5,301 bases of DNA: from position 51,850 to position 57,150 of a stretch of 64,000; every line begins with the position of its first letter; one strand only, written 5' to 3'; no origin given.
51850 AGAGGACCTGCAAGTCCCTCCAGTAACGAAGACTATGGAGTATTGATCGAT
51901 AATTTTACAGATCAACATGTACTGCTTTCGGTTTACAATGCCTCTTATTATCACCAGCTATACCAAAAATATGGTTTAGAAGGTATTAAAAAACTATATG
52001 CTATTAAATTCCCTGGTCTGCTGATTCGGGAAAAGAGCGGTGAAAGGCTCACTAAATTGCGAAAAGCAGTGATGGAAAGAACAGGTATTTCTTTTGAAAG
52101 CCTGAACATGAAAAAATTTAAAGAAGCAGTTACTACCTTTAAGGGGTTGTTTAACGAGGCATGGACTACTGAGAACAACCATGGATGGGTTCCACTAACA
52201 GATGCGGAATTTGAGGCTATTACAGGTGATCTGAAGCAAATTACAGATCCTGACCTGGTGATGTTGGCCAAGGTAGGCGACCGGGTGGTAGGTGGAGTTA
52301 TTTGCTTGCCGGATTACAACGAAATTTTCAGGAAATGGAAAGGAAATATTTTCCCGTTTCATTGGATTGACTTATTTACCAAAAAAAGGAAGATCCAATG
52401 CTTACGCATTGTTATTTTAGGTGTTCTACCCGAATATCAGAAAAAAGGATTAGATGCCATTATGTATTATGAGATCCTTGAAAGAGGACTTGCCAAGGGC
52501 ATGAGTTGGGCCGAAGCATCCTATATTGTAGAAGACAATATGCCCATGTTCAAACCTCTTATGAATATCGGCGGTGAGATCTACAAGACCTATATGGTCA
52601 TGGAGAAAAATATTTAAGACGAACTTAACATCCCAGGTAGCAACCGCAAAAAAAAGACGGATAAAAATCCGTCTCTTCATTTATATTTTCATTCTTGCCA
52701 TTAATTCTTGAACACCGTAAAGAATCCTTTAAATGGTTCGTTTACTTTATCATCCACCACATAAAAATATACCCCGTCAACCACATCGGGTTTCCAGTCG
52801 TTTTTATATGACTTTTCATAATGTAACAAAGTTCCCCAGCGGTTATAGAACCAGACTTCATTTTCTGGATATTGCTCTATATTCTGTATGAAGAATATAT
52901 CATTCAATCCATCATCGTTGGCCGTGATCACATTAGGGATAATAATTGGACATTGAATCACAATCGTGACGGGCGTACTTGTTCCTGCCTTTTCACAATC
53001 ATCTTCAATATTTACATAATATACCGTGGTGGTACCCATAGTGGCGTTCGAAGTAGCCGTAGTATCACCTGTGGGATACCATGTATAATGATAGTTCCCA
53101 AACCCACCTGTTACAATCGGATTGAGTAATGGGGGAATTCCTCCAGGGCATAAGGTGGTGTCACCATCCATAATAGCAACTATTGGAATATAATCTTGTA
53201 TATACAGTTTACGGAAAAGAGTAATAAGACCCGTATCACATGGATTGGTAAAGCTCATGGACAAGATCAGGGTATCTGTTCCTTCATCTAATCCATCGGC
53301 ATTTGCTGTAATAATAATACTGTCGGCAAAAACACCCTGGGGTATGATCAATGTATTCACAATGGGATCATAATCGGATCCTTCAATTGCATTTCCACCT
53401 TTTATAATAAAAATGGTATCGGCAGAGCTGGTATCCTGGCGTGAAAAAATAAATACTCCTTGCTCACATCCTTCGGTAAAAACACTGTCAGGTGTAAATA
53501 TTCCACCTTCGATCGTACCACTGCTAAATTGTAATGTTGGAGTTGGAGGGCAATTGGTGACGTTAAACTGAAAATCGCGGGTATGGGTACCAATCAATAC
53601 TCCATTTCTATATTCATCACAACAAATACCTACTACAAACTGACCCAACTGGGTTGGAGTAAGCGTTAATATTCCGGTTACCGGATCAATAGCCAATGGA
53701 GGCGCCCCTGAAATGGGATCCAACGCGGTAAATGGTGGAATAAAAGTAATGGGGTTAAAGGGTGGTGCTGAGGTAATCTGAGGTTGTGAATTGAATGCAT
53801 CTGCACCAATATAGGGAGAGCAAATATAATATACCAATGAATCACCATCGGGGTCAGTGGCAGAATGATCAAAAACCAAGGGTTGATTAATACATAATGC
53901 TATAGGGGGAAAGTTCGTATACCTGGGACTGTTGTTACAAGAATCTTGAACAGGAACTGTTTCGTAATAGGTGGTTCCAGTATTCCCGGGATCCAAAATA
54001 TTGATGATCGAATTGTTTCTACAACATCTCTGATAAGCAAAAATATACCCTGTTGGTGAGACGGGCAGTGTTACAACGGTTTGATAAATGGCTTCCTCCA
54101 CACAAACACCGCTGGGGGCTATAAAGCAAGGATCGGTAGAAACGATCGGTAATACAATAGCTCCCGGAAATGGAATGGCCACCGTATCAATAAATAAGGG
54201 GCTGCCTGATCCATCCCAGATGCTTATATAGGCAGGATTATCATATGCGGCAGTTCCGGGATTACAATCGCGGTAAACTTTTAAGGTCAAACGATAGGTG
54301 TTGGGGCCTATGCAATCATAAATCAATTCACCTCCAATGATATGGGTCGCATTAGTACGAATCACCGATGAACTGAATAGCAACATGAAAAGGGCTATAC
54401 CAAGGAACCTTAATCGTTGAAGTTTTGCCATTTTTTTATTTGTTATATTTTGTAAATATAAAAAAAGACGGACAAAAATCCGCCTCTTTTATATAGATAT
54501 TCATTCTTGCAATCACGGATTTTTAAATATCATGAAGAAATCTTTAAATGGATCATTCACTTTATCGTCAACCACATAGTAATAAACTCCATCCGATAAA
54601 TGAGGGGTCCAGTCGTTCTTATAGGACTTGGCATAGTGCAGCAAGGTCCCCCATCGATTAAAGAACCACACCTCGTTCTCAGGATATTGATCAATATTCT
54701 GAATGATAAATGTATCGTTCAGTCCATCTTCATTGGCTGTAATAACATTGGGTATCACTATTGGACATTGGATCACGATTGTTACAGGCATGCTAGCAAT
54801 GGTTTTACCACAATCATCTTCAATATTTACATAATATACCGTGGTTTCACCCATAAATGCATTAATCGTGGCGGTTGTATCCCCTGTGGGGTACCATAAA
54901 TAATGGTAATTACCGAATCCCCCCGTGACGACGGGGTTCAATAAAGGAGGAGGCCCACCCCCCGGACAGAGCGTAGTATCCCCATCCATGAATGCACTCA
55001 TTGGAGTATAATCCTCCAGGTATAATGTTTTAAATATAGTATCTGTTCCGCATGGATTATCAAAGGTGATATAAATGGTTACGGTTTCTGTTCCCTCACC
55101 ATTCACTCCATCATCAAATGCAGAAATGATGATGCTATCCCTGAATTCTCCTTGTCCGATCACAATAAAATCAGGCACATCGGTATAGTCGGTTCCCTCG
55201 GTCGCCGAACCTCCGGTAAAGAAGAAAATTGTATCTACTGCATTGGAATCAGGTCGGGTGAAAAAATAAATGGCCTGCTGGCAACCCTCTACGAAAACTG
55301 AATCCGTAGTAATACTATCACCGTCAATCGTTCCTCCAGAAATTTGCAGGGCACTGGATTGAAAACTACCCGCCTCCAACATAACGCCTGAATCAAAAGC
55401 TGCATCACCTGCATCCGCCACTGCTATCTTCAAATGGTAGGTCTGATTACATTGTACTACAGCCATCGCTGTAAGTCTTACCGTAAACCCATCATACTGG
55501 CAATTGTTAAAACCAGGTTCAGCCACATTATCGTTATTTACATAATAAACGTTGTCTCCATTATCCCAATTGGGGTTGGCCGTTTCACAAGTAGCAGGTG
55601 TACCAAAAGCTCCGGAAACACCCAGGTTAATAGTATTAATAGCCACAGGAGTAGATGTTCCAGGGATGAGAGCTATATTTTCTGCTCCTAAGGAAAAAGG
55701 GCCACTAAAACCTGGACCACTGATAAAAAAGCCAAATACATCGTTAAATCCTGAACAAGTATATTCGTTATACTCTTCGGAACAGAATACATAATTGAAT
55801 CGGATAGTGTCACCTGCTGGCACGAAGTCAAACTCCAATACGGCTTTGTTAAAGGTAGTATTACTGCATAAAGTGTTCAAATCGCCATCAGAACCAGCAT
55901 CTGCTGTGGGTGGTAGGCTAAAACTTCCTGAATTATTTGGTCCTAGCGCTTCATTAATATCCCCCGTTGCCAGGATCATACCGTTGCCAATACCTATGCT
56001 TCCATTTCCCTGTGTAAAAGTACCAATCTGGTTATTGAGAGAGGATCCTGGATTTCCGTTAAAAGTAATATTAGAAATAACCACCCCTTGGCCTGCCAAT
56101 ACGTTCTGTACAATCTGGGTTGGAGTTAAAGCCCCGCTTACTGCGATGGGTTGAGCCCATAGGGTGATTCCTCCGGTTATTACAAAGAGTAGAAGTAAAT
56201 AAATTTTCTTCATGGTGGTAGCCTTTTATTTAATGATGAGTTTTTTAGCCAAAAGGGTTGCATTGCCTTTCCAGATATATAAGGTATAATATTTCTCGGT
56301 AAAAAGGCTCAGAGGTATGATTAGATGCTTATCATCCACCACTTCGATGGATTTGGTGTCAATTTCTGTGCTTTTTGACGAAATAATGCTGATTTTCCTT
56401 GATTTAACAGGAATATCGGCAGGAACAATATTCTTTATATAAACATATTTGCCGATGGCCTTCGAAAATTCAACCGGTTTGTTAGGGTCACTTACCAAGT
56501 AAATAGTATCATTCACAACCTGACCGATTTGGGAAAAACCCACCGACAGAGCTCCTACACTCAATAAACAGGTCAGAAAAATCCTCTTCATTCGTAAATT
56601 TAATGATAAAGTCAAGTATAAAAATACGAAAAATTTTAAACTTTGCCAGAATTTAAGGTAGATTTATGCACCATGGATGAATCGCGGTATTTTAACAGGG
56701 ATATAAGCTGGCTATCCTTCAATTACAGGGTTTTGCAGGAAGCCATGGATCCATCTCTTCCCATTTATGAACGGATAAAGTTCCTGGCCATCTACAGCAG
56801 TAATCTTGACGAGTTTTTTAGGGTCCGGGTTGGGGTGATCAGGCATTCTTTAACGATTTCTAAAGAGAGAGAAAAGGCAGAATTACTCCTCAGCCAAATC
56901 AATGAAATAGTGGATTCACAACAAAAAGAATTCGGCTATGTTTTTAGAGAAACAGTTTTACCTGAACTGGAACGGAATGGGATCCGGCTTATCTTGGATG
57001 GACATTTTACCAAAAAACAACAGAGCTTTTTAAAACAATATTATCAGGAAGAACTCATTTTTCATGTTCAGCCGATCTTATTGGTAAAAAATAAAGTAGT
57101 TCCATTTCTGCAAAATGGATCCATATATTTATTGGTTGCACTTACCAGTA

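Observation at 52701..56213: Tandem T9SS type-B cargo genes with near-identical C-terminal 190 aa but swapped N-terminal domains, each with a duplicated terminator and no PorP/SprF gene nearby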

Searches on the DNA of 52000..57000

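Call 57: search_rna_families(source=window, start=52000, end=57000, threshold=evalue, max_evalue=1)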
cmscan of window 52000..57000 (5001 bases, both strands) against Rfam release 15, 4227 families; matches with E-value up to 1: 4.
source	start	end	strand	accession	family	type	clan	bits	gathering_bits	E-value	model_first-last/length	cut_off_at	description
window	54423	54496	+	RF02059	STnc50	Gene; sRNA;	-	25.3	55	0.48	1-84/84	no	Salmonella enterica sRNA STnc40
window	52643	52753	-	RF00558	L20_leader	Cis-reg; leader;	-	23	58.7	0.32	1-127/127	no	Ribosomal protein L20 leader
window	56127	56306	-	RF01402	STnc150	Gene; sRNA;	-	19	60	0.71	1-267/267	no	STnc150 Hfq binding RNA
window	56903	56931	-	RF04333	Plastid-ycf3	Intron;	-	18.5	55.2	0.67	1-47/47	no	Plastid-ycf3 group II-D1 intron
